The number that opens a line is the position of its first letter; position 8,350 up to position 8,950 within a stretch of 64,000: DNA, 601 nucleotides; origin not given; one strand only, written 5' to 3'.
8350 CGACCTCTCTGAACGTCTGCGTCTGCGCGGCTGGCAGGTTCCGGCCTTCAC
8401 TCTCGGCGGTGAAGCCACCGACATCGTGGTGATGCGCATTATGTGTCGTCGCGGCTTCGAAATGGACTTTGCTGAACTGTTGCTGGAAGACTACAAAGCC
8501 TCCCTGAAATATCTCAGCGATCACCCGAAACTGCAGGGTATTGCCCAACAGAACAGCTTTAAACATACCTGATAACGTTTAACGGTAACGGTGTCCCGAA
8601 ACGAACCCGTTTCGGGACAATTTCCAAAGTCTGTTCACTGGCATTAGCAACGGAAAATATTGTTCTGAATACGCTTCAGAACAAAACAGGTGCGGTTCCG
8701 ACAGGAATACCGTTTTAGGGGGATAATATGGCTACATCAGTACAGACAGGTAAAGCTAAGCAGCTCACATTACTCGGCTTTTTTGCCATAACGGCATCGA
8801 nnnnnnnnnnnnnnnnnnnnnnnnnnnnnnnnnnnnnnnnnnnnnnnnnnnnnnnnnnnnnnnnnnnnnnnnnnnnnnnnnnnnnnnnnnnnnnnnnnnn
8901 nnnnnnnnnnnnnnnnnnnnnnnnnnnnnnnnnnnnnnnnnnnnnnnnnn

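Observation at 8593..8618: Perfect 11-bp palindrome inside the gadB-gadC operon junction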

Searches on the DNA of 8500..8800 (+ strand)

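Call 6: search_dna_similar(query=window:8500-8800:+, collection=ecoli_genomes, mode=near, max_rows=20, rows=spread)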
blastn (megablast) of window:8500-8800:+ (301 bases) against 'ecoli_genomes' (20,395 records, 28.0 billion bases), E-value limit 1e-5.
Records with a match: 5428; places in all: 9779; records where one place covers at least 80% of the query: 5406.
Genomes with a match: 5424 of 5426; with a place that covers at least 80% of the query: 5405. Places per genome that has any: lowest 1, median 2, highest 3. On chromosomes: 9774 places; on plasmids: 5.
Best place of each record, by identity: >=99% 3234; 95-99% 2194.
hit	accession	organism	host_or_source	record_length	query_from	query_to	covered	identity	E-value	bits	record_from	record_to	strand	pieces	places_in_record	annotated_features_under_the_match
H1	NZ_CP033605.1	Escherichia coli O157:H7 strain TR01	Cattle carcass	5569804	1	301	100%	100.0%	2e-155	556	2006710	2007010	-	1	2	gadC: acid resistance gamma-aminobutyrate antiporter GadC | gadB: glutamate decarboxylase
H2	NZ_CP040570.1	Escherichia coli O157:H7 strain ECP17-1298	Homo sapiens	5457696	1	301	100%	99.3%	4e-152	545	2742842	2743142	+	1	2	gadB: glutamate decarboxylase | gadC: acid resistance gamma-aminobutyrate antiporter GadC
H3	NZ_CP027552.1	Escherichia coli strain 2015C-4498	Homo sapiens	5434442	1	301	100%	99.0%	2e-150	540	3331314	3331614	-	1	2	gadC: acid resistance gamma-aminobutyrate antiporter GadC | gadB: glutamate decarboxylase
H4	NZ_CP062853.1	Escherichia coli O9:H10 strain Res13-Lact-PEB20-37-A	Sus scrofa domesticus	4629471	1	301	100%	99.0%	2e-150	540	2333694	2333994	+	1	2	gadB: glutamate decarboxylase | gadC: acid resistance gamma-aminobutyrate antiporter GadC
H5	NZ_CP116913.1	Escherichia coli strain MLI023K1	Homo sapiens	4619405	1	301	100%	99.0%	2e-150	540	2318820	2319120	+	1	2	gadB: glutamate decarboxylase | gadC: acid resistance gamma-aminobutyrate antiporter GadC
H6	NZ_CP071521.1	Escherichia coli strain 11202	not applicable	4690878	1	301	100%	99.0%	2e-150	540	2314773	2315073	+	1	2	gadB: glutamate decarboxylase | gadC: acid resistance gamma-aminobutyrate antiporter GadC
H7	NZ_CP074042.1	Escherichia coli strain PI6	Pig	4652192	1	301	100%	99.0%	2e-150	540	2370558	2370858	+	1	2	gad: glutamate decarboxylase | gadC: acid resistance gamma-aminobutyrate antiporter GadC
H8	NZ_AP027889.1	Escherichia coli strain 2018-06-4CC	Homo sapiens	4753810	1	301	100%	99.0%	2e-150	540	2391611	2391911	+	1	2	gadB: glutamate decarboxylase | gadC: acid resistance gamma-aminobutyrate antiporter GadC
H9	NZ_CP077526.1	Escherichia coli O111:NM strain 2010C-3053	Homo sapiens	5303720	1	301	100%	99.0%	2e-150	540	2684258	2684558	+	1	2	gadB: glutamate decarboxylase | gadC: acid resistance gamma-aminobutyrate antiporter GadC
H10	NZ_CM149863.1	Escherichia coli strain LCP30S3_I3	Sus scrofa domesticus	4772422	1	301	100%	99.0%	2e-150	540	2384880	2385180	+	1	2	gad: glutamate decarboxylase | gadC: acid resistance gamma-aminobutyrate antiporter GadC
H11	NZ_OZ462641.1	Escherichia coli strain ECL27829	Ovis aries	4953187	1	301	100%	99.0%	2e-150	540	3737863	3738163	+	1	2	gad: glutamate decarboxylase | gadC: acid resistance gamma-aminobutyrate antiporter GadC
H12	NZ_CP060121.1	Escherichia coli BL21 strain BL21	not applicable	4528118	2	301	100%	99.0%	6e-150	538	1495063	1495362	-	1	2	gadC: acid resistance gamma-aminobutyrate antiporter GadC | gadB: glutamate decarboxylase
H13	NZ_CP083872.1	Escherichia coli strain NDM5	Homo sapiens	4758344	1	301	100%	98.7%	8e-149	534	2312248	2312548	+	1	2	gadB: glutamate decarboxylase | gadC: acid resistance gamma-aminobutyrate antiporter GadC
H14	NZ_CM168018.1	Escherichia coli strain PEC165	Sus scrofa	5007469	1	301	100%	98.7%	8e-149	534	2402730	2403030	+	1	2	gad: glutamate decarboxylase | gadC: acid resistance gamma-aminobutyrate antiporter GadC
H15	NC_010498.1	Escherichia coli SMS-3-5 strain SMS-3-5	-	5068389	1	301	100%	98.3%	4e-147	529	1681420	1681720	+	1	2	gadB: glutamate decarboxylase | gadC: acid resistance gamma-aminobutyrate antiporter GadC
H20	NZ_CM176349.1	Escherichia coli strain CAVP773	Homo sapiens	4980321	1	77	26%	97.4%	1e-27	132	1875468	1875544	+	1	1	gad: glutamate decarboxylase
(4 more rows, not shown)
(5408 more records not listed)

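Call 35: search_dna_similar(query=window:8573-8640:+, collection=ecoli_genomes, mode=near, max_rows=40, rows=spread)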
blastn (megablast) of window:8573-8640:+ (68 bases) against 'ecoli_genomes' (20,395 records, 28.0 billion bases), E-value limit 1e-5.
Records with a match: 5406; places in all: 5406; records where one place covers at least 80% of the query: 5406.
Genomes with a match: 5405 of 5426; with a place that covers at least 80% of the query: 5405. Places per genome that has any: lowest 1, median 1, highest 2. On chromosomes: 5401 places; on plasmids: 5.
Best place of each record, by identity: >=99% 3588; 95-99% 1818.
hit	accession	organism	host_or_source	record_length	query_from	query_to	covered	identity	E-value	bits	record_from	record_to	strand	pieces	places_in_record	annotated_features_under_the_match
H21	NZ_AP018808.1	Escherichia coli strain E2865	Bos taurus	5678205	1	68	100%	100.0%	8e-27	126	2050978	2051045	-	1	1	none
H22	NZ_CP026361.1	Escherichia coli strain 1A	not applicable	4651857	1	68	100%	100.0%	8e-27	126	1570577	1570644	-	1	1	none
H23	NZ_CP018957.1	Escherichia coli strain Ecol_316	Homo sapiens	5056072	1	68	100%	100.0%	8e-27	126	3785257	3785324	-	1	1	none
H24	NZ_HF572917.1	Escherichia coli strain HUSEC2011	Homo sapiens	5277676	1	68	100%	100.0%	8e-27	126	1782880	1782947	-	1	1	none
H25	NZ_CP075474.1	Escherichia coli strain NT1N28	pig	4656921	1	68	100%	100.0%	8e-27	126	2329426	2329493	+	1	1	none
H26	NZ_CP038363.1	Escherichia coli O157:H7 strain F7349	missing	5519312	1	68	100%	100.0%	8e-27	126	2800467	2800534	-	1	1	none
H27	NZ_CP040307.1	Escherichia coli strain F1 E4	cattle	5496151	1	68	100%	100.0%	8e-27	126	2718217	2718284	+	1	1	none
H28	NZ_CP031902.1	Escherichia coli O104:H4 strain FWSEC0009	Homo sapiens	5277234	1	68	100%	100.0%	8e-27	126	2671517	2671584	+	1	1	none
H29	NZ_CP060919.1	Escherichia coli strain EC15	Homo sapiens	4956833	1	68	100%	100.0%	8e-27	126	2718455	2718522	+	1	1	none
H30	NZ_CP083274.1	Escherichia coli strain Rosetta2-DE3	-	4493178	1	68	100%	100.0%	8e-27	126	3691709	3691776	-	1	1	none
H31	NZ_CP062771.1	Escherichia coli O157:H7 strain Z570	Bovine Faeces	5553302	1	68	100%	100.0%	8e-27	126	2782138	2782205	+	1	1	none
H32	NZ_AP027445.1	Escherichia coli strain EC291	Sus scrofa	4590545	1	68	100%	100.0%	8e-27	126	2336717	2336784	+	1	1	none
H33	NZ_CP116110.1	Escherichia coli strain DETEC-P80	ICU patient rectal swab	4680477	1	68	100%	100.0%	8e-27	126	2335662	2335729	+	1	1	none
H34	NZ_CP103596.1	Escherichia coli strain 4848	Homo sapiens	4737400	1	68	100%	100.0%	8e-27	126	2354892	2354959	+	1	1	none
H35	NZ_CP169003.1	Escherichia coli strain UTAK-23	Veal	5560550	1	68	100%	100.0%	8e-27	126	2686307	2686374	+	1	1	none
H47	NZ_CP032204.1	Escherichia coli strain AR_0013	missing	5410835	1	68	100%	98.5%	4e-25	121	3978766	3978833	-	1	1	none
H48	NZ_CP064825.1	Escherichia coli UTI89 strain UTI89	Homo sapiens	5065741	1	68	100%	98.5%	4e-25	121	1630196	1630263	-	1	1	none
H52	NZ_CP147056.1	Escherichia coli strain 1002W03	river water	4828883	1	68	100%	98.5%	4e-25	121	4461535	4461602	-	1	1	none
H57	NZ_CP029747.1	Escherichia coli strain 2016C-3878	Homo sapiens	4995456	1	68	100%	97.1%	2e-23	115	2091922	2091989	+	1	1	none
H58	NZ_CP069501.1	Escherichia coli strain FDAARGOS_1268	Homo sapiens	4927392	1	68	100%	97.1%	2e-23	115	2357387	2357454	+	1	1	none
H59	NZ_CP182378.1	Escherichia coli strain Br_167_kylling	-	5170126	1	68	100%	97.1%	2e-23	115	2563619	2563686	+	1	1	none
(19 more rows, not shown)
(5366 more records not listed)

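Call 36: get_annotated_region(hit=H48, flank=120)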
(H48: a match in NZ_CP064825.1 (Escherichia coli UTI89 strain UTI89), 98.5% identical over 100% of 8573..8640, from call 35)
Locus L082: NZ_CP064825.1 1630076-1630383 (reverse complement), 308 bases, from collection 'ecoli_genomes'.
description: Escherichia coli UTI89 chromosome, complete genome
organism: Escherichia coli UTI89 strain UTI89 (NCBI taxid 364106)
replicon: chromosome; assembly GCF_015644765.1
host: Homo sapiens; source: urine; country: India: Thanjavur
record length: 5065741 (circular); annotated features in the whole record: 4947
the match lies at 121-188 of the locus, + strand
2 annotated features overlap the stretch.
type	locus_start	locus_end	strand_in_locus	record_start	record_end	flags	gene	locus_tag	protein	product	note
CDS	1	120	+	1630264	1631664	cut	gadB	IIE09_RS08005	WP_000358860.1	glutamate decarboxylase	-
CDS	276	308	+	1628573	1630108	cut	gadC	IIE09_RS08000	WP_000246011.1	acid resistance gamma-aminobutyrate antiporter GadC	-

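Call 37: get_annotated_region(hit=H57, flank=120)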
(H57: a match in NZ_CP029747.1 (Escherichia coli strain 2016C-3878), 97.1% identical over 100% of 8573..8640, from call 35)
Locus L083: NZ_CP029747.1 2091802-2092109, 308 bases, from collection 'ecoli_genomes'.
description: Escherichia coli strain 2016C-3878 chromosome, complete genome
organism: Escherichia coli strain 2016C-3878 (NCBI taxid 562)
replicon: chromosome; assembly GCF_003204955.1
host: Homo sapiens; source: Rectal swab; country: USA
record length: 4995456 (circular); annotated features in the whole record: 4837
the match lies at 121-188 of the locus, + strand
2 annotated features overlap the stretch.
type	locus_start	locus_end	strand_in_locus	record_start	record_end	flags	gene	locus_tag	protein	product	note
CDS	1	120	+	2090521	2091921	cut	gadB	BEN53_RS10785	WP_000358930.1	glutamate decarboxylase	-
CDS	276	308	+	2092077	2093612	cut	gadC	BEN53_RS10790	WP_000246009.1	acid resistance gamma-aminobutyrate antiporter GadC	-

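Call 38: get_annotated_region(hit=H58, flank=120)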
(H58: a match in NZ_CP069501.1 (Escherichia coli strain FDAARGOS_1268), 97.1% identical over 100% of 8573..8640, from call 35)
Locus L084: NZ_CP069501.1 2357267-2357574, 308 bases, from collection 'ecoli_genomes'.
description: Escherichia coli strain FDAARGOS_1268 chromosome, complete genome
organism: Escherichia coli strain FDAARGOS_1268 (NCBI taxid 562)
replicon: chromosome; assembly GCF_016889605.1
host: Homo sapiens; source: missing; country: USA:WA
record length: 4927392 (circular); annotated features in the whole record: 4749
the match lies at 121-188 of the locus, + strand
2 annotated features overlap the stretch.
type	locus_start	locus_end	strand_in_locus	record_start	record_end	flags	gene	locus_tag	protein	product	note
CDS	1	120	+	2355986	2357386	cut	gadB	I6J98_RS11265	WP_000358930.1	glutamate decarboxylase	-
CDS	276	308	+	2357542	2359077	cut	gadC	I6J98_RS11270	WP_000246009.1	acid resistance gamma-aminobutyrate antiporter GadC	-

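Call 39: get_annotated_region(hit=H59, flank=120)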
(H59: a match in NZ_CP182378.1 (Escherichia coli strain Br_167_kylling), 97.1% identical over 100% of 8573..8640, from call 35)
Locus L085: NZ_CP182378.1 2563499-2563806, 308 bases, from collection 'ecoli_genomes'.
description: Escherichia coli strain Br_167_kylling chromosome, complete genome
organism: Escherichia coli strain Br_167_kylling (NCBI taxid 562)
replicon: chromosome; assembly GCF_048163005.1
host: -; source: -; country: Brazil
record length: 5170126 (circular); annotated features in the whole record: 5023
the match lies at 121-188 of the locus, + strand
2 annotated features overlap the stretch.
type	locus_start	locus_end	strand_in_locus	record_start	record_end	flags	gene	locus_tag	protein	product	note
CDS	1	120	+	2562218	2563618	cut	gadB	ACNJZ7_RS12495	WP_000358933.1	glutamate decarboxylase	-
CDS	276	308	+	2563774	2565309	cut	gadC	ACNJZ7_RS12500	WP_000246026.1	acid resistance gamma-aminobutyrate antiporter GadC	-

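Call 40: get_annotated_region(hit=H52, flank=120)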
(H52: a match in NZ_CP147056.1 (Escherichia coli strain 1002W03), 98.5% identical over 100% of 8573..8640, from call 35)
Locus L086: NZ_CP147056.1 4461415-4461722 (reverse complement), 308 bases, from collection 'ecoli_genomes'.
description: Escherichia coli strain 1002W03 chromosome, complete genome
organism: Escherichia coli strain 1002W03 (NCBI taxid 562)
replicon: chromosome; assembly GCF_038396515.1
host: -; source: river water; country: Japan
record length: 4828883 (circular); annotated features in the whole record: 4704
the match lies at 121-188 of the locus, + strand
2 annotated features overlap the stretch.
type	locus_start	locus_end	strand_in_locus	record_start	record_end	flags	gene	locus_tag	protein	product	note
CDS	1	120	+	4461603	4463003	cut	gadB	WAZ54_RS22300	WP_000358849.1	glutamate decarboxylase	-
CDS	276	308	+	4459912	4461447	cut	gadC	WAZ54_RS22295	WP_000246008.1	acid resistance gamma-aminobutyrate antiporter GadC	-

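Call 41: get_annotated_region(hit=H47, flank=120)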
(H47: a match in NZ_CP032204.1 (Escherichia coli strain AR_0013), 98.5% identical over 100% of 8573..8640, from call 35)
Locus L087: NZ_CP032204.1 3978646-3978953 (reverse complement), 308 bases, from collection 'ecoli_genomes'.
description: Escherichia coli strain AR_0013 chromosome, complete genome
organism: Escherichia coli strain AR_0013 (NCBI taxid 562)
replicon: chromosome; assembly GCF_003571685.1
host: missing; source: missing; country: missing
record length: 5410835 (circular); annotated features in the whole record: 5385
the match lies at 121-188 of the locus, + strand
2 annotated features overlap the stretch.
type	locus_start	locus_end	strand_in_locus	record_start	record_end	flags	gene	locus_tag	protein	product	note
CDS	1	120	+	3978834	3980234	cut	gadB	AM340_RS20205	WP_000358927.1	glutamate decarboxylase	-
CDS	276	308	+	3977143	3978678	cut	gadC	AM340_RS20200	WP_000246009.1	acid resistance gamma-aminobutyrate antiporter GadC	-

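Call 67: search_dna_similar(query=window:8589-8622:+, collection=ecoli_genomes, mode=distant, max_evalue=10, max_rows=12, rows=spread)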
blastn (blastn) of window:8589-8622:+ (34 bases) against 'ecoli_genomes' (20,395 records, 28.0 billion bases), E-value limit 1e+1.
Records with a match: 5406; places in all: 10437; records where one place covers at least 80% of the query: 5406.
Genomes with a match: 5405 of 5426; with a place that covers at least 80% of the query: 5405. Places per genome that has any: lowest 1, median 2, highest 4. On chromosomes: 10428 places; on plasmids: 9.
Best place of each record, by identity: >=99% 3600; 95-99% 1395; 90-95% 411.
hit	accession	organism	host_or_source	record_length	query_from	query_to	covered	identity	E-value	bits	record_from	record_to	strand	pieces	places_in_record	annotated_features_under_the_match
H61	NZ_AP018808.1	Escherichia coli strain E2865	Bos taurus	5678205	1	34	100%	100.0%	2e-8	63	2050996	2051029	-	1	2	none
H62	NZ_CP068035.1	Escherichia coli strain U90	swine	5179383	1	34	100%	100.0%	2e-8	63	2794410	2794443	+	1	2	none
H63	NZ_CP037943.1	Escherichia coli strain CFSAN027343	Homo sapiens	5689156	1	34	100%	100.0%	2e-8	63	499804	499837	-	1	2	none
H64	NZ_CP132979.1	Escherichia coli strain ARS-C101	Beef Cattle Feces - Rectal Grab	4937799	1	34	100%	100.0%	2e-8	63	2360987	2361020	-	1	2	none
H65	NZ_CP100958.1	Escherichia coli strain ET450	Hoplobatrachus rugulosus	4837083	1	34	100%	100.0%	2e-8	63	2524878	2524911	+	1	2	none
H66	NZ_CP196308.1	Escherichia coli strain ECE218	Homo sapiens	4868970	1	34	100%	100.0%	2e-8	63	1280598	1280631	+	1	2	none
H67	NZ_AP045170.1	Escherichia coli strain JNEC-KY174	Homo sapiens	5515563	1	34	100%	100.0%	2e-8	63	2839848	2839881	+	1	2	none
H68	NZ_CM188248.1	Escherichia coli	chicken farms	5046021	1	34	100%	100.0%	2e-8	63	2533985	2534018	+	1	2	none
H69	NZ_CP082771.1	Escherichia coli LF82 strain LF82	Homo sapiens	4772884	1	34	100%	97.1%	9e-7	58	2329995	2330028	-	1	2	none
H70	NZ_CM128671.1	Escherichia coli strain EC65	urine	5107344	1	34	100%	97.1%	9e-7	58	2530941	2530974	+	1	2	none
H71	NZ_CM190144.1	Escherichia coli strain 21714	Homo sapiens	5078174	1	34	100%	97.1%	9e-7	58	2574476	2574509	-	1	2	none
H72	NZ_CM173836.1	Escherichia coli strain 1424KP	Homo sapiens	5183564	1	34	100%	94.1%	1e-5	54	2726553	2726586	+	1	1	none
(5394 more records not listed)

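Call 69: get_annotated_region(hit=H72, flank=30)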
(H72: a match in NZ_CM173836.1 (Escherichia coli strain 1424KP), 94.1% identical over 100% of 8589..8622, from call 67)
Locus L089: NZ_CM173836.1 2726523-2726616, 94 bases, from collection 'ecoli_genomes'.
description: Escherichia coli strain 1424KP chromosome, whole genome shotgun sequence
organism: Escherichia coli strain 1424KP (NCBI taxid 562)
replicon: chromosome; assembly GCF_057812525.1
host: Homo sapiens; source: -; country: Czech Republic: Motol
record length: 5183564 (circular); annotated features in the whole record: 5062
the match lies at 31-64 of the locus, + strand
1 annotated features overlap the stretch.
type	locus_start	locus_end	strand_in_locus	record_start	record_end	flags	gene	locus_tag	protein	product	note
CDS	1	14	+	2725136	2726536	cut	gad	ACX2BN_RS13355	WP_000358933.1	glutamate decarboxylase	-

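Call 70: get_annotated_region(hit=H69, flank=30)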
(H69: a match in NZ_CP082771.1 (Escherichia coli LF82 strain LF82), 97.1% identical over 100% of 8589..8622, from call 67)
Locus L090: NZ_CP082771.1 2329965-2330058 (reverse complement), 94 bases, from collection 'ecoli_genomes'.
description: Escherichia coli LF82 chromosome, complete genome
organism: Escherichia coli LF82 strain LF82 (NCBI taxid 591946)
replicon: chromosome; assembly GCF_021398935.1
host: Homo sapiens; source: stool; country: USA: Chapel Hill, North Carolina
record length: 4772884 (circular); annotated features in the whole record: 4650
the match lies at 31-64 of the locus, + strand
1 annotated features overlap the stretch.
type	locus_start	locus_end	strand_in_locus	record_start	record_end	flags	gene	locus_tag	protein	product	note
CDS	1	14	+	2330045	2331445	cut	gadB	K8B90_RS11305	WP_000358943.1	glutamate decarboxylase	-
